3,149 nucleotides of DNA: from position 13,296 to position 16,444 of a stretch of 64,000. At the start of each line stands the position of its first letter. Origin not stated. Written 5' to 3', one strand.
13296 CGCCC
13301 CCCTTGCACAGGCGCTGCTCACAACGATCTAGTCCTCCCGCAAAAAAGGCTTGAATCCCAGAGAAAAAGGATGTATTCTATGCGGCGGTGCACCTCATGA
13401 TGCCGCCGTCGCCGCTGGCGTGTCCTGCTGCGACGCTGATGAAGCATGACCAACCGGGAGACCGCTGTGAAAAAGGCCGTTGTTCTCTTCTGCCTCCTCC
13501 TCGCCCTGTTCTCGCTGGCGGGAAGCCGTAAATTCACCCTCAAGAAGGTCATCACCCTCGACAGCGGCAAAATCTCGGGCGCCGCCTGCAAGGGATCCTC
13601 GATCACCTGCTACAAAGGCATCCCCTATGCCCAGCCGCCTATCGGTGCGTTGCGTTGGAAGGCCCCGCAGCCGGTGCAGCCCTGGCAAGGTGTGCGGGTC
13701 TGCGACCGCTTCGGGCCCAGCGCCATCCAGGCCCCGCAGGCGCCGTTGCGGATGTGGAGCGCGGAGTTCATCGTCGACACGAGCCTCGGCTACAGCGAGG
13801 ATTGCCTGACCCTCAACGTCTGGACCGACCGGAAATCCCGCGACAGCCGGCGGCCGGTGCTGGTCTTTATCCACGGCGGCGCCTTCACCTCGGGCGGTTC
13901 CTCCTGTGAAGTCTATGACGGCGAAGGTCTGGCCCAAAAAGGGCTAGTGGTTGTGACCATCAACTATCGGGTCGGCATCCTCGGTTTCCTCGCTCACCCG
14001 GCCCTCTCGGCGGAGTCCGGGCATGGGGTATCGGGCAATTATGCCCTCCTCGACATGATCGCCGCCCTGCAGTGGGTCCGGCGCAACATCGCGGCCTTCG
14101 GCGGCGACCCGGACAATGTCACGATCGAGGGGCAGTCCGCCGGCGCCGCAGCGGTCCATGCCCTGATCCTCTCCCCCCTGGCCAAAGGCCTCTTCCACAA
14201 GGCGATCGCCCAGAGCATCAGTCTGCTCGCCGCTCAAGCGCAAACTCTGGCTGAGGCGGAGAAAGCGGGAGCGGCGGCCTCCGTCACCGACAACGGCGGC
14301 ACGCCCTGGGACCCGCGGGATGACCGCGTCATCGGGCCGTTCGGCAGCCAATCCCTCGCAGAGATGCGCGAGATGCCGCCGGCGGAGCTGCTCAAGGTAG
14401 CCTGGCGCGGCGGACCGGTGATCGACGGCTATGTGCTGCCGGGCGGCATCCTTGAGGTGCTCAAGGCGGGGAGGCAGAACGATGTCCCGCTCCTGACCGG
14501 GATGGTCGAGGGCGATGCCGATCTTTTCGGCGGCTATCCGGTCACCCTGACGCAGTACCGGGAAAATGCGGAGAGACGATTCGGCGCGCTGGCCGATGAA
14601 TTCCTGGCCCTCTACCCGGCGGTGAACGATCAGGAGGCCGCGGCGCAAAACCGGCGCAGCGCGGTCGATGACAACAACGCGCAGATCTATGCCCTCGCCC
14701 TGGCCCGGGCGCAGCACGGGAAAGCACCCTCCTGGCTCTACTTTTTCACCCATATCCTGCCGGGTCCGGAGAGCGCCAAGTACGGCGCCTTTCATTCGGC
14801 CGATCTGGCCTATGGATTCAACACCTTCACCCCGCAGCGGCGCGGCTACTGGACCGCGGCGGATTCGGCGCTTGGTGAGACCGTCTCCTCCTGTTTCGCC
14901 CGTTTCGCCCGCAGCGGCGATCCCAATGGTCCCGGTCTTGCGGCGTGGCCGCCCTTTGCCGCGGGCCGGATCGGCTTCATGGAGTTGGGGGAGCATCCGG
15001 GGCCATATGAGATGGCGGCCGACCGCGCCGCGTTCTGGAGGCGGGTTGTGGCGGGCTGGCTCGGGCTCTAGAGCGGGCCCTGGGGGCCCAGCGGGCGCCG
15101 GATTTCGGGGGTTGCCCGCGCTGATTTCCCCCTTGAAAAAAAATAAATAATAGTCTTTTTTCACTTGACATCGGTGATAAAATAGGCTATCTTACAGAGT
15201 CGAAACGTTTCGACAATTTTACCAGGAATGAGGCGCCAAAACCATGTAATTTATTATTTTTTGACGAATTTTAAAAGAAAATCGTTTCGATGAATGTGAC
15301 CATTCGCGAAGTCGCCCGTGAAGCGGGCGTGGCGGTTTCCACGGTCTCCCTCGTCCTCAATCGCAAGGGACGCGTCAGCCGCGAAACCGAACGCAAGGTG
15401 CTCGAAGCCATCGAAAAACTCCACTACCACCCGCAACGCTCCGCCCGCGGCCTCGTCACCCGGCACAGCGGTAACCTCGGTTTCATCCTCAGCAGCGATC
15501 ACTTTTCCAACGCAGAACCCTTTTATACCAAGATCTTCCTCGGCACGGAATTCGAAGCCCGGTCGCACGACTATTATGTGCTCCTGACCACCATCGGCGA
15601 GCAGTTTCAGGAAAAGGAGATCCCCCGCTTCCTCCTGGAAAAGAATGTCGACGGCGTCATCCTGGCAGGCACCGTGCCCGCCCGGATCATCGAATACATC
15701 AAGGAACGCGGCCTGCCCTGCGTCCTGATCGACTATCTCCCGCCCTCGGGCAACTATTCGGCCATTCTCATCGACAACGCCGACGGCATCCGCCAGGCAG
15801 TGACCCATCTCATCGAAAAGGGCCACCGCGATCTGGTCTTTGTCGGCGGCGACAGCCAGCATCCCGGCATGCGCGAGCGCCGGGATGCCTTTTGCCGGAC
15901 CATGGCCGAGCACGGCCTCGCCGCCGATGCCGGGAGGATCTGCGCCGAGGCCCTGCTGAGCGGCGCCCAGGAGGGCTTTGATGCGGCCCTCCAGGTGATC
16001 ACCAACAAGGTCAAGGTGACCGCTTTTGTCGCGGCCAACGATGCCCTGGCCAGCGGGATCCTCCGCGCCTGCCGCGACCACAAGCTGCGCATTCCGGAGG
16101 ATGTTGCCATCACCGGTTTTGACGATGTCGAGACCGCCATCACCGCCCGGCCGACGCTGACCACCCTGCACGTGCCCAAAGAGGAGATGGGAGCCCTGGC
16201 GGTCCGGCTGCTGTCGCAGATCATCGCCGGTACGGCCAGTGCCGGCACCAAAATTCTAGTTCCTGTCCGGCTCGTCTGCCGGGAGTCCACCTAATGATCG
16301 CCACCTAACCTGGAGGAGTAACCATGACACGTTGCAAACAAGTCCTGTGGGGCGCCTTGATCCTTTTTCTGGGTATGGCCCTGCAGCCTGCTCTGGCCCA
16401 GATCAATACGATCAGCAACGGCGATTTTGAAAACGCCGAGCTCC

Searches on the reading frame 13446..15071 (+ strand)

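Call 20: search_protein_families(library=pfam, proteins=[window:13446-15071:+], max_evalue=0.001)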
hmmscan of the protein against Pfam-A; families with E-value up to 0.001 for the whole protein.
window:13446-15071:+ (541 aa): 3 families
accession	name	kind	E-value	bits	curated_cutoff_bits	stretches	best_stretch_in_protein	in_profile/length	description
PF00135.34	COesterase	-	2e-102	344.2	27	1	34-529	3-513/515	Carboxylesterase family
PF20434.5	BD-FAE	-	1.9e-10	41.1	26.8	1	131-234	8-100/215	BD-FAE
PF07859.19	Abhydrolase_3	-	2.2e-07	31.3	25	1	200-264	48-110/210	alpha/beta hydrolase fold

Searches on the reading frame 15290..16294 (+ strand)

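Call 64: search_protein_families(library=pfam, proteins=[window:15290-16294:+], max_evalue=0.01)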
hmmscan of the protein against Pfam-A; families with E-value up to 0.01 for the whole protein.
window:15290-16294:+ (334 aa): 4 families
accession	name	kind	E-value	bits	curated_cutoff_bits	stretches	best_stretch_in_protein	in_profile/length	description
PF13377.12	Peripla_BP_3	-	5.8e-38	131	26.5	1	171-334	1-167/167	Periplasmic binding protein-like domain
PF00532.27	Peripla_BP_1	-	1.1e-21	78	22.2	1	62-329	3-278/281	Periplasmic binding proteins and sugar binding domain of LacI family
PF00356.27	LacI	-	1.2e-17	63.9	27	1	4-49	1-46/46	Bacterial regulatory proteins, lacI family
PF13407.12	Peripla_BP_4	-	1.8e-12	47.8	35.1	1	115-315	51-257/258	Periplasmic binding protein domain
